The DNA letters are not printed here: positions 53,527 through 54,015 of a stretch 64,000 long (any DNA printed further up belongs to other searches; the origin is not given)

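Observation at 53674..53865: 63-aa hydrophobic protein with 15 cysteines and an internal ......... duplication, divergent from the germination operon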

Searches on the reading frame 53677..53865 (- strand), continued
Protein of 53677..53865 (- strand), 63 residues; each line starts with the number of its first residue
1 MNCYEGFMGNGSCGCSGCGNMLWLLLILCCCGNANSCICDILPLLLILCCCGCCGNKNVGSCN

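Call 72: find_encoding_contigs(protein=P0086, flank=4000, max_places=1)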
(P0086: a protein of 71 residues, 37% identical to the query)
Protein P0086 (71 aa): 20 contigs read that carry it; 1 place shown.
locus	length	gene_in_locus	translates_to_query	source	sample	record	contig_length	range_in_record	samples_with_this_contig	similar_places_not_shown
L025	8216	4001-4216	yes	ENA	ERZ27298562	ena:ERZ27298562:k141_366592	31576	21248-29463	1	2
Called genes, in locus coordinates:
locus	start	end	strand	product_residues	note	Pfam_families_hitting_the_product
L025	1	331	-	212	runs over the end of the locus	PF06971:Put_DNA-bind_N, PF02629:CoA_binding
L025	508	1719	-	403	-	PF00180:Iso_dh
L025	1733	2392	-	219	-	PF00392:GntR, PF07729:FCD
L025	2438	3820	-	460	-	PF00682:HMGL-like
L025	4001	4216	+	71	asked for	-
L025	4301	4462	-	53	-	-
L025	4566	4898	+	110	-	-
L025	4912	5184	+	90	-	-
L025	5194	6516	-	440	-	PF09479:Flg_new (weak)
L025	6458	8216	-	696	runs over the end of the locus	PF00009:GTP_EFTU, PF22042:EF-G_D2, PF14492:EFG_III, PF03764:EFG_IV, PF00679:EFG_C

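Call 73: find_encoding_contigs(protein=P0070, flank=4000, max_places=1)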
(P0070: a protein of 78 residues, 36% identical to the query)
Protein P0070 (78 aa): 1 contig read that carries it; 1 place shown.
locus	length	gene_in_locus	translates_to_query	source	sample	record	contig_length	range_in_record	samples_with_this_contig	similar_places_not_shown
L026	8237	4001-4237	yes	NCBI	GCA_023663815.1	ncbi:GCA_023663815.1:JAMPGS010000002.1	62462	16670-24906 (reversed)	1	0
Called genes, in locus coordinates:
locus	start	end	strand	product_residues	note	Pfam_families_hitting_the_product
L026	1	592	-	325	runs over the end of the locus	-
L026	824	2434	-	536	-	PF09820:AAA-ATPase_like, PF08011:PDDEXK_9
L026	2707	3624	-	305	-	-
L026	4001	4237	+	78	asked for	-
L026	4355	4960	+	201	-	-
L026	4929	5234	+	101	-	-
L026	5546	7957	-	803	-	PF00133:tRNA-synt_1, PF01406:tRNA-synt_1e (faint), PF09334:tRNA-synt_1g, PF13603:tRNA-synt_1_2, PF00133:tRNA-synt_1, PF08264:Anticodon_1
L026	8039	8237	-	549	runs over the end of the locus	-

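Call 74: find_encoding_contigs(protein=P0102, flank=4000, max_places=1)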
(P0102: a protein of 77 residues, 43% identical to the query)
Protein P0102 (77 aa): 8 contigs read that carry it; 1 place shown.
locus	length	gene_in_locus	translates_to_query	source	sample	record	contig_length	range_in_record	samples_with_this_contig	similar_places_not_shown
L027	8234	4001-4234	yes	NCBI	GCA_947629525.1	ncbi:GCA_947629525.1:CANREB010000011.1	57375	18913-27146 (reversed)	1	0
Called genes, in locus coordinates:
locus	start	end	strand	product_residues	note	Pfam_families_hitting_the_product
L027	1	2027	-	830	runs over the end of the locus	PF00403:HMA, PF00122:E1-E2_ATPase, PF00702:Hydrolase, PF08282:Hydrolase_3 (faint), PF00403:HMA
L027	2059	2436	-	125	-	PF02583:Trns_repr_metal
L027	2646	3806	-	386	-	PF00753:Lactamase_B, PF19583:ODP, PF00258:Flavodoxin_1 (weak), PF12724:Flavodoxin_5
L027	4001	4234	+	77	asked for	-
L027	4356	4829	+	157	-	-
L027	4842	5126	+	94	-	-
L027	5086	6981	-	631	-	PF13306:LRR_5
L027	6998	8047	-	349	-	PF04203:Sortase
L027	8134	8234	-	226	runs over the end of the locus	-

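Call 76: search_protein_families(library=pfam, proteins=[L018:6633-6974:+, L018:7034-7306:+, L026:4355-4960:+, L026:4929-5234:+, L027:4356-4829:+, L027:4842-5126:+, L018:6367-6519:-], max_evalue=0.1)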
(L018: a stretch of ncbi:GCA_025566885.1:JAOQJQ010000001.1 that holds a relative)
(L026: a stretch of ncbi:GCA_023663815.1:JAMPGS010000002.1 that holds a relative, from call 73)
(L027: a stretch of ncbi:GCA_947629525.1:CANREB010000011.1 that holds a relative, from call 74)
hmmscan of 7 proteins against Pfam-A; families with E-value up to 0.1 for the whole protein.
L018:6633-6974:+ (113 aa): 2 families
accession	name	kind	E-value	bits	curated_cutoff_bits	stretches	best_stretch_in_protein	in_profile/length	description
PF18984.5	DUF5717_N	-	5.6e-05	21.6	25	1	17-106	733-822/875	Family of unknown function (DUF5717)N-terminal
PF15112.11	DUF4559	-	0.047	13.6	27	1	20-102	182-264/305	Domain of unknown function (DUF4559)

L018:7034-7306:+ (90 aa): 1 family
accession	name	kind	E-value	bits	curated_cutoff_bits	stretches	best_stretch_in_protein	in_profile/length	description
PF07749.17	ERp29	-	0.0048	18.1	24.3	1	20-83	23-87/95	Endoplasmic reticulum protein ERp29, C-terminal domain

L026:4355-4960:+ (201 aa): 1 family
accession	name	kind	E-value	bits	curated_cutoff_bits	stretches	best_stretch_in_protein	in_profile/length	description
PF16566.10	CREPT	-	0.068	13.7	29.3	0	89-124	33-68/147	Cell-cycle alteration and expression-elevated protein in tumour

L026:4929-5234:+ (101 aa): 2 families
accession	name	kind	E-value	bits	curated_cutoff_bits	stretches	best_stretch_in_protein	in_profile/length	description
PF10025.14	DUF2267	-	0.015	16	29.8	1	51-93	72-113/122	Uncharacterized conserved protein (DUF2267)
PF02787.25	CPSase_L_D3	-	0.028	14.8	26.6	0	25-75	32-79/80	Carbamoyl-phosphate synthetase large chain, oligomerisation domain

L027:4356-4829:+ (157 aa): 4 families
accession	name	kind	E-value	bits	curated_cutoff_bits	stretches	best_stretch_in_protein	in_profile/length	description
PF20276.3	CTD1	-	0.005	16.9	25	1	76-135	98-155/243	C-terminal domain 1 of the ABC-three component (ABC-3C) systems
PF02978.25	SRP_SPB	-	0.021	15.7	27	1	94-156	31-89/91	Signal peptide binding domain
PF23577.1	LysM_RLK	-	0.042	14.3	27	0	121-138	22-39/44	LysM domain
PF23925.1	A-sol_ELP1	-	0.051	13.8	27.6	1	75-132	88-145/203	ELP1 alpha-solenoid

L027:4842-5126:+ (94 aa): 1 family
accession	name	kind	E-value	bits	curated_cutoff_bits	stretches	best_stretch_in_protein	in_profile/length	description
PF07531.19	TAFH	-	0.076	13.5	27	0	41-82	4-45/90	NHR1 homology to TAF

L018:6367-6519:- (50 aa): 0 families

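Call 77: search_protein_families(library=ncbifam, proteins=[L018:6633-6974:+, L018:7034-7306:+, L026:4355-4960:+, L026:4929-5234:+, L027:4356-4829:+, L027:4842-5126:+, L018:6367-6519:-], max_evalue=0.1)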
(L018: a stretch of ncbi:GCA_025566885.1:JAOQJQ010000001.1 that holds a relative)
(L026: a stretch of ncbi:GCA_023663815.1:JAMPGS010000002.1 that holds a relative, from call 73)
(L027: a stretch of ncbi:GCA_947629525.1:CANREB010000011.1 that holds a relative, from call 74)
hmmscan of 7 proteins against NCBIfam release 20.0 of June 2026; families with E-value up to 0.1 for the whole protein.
L018:6633-6974:+ (113 aa): 0 families

L018:7034-7306:+ (90 aa): 0 families

L026:4355-4960:+ (201 aa): 1 family
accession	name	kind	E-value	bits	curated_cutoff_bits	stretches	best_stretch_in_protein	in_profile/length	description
NF001593.0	PRK00394.1-2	subfamily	0.048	13.1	181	1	24-110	29-116/184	TATA-box-binding protein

L026:4929-5234:+ (101 aa): 0 families

L027:4356-4829:+ (157 aa): 1 family
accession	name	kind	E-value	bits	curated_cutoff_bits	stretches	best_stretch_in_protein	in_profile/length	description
TIGR04383.1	acidic_w_LPXTA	equivalog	0.026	13.8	50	1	97-156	139-200/320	processed acidic surface protein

L027:4842-5126:+ (94 aa): 0 families

L018:6367-6519:- (50 aa): 1 family
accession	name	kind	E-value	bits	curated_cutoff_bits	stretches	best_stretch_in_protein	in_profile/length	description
TIGR03011.1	sulf_tusB_dsrH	equivalog_domain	0.089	13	49.2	1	3-34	19-50/95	sulfurtransferase complex subunit TusB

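Call 88: list_cluster_members(proteins=[P0047, P0008, P0033, P0050, P0070, P0081, P0010, P0021])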
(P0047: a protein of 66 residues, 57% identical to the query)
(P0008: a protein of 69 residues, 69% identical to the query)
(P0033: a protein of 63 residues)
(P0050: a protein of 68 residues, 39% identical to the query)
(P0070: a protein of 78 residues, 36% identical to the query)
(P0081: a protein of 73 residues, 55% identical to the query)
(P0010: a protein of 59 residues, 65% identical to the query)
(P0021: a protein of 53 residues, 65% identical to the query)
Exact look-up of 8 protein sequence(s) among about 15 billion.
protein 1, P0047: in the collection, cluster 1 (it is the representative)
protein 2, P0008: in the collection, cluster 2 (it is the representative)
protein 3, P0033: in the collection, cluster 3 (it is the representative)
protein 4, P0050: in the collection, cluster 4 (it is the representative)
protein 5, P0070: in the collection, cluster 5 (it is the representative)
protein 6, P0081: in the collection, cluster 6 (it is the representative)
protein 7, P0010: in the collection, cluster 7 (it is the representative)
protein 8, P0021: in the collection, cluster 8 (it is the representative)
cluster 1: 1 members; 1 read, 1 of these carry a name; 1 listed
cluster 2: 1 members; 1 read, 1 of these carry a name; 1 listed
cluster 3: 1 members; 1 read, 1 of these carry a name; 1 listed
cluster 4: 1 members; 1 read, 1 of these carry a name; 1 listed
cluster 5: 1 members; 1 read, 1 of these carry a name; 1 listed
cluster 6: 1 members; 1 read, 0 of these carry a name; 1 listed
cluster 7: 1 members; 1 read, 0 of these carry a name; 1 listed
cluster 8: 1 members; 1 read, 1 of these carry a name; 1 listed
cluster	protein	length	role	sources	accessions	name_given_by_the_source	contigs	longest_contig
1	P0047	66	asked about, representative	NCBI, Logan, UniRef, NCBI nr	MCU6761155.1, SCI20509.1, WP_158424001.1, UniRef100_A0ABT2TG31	Uncharacterised protein [uncultured Roseburia sp.] | Chorion class high-cysteine HCB protein 13 n=1 Tax=Brotonthovivens ammoniilytica ... | hypothetical protein [Brotonthovivens ammoniilytica]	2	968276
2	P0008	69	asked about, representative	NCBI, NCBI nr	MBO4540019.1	MAG: chorion class high-cysteine HCB protein 13 [Clostridia bacterium] | chorion class high-cysteine HCB protein 13 [Clostridia bacterium]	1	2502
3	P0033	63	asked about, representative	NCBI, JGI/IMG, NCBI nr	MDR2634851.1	MAG: chorion class high-cysteine HCB protein 13 [Clostridiales bacterium] | hypothetical protein | chorion class high-cysteine HCB protein 13 [Clostridiales bacterium]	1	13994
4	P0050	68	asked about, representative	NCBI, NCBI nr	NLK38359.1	MAG: chorion class high-cysteine HCB protein 13 [Epulopiscium sp.] | chorion class high-cysteine HCB protein 13 [Candidatus Epulonipiscium sp.]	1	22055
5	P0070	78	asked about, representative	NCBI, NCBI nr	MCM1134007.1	MAG: chorion class high-cysteine HCB protein 13 [Clostridium sp.] | chorion class high-cysteine HCB protein 13 [Clostridium sp.]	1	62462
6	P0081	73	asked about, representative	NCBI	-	-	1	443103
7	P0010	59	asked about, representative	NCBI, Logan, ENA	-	-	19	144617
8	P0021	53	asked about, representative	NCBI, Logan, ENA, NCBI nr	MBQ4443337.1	MAG: hypothetical protein II896_01585 [Clostridia bacterium] | hypothetical protein [Clostridia bacterium]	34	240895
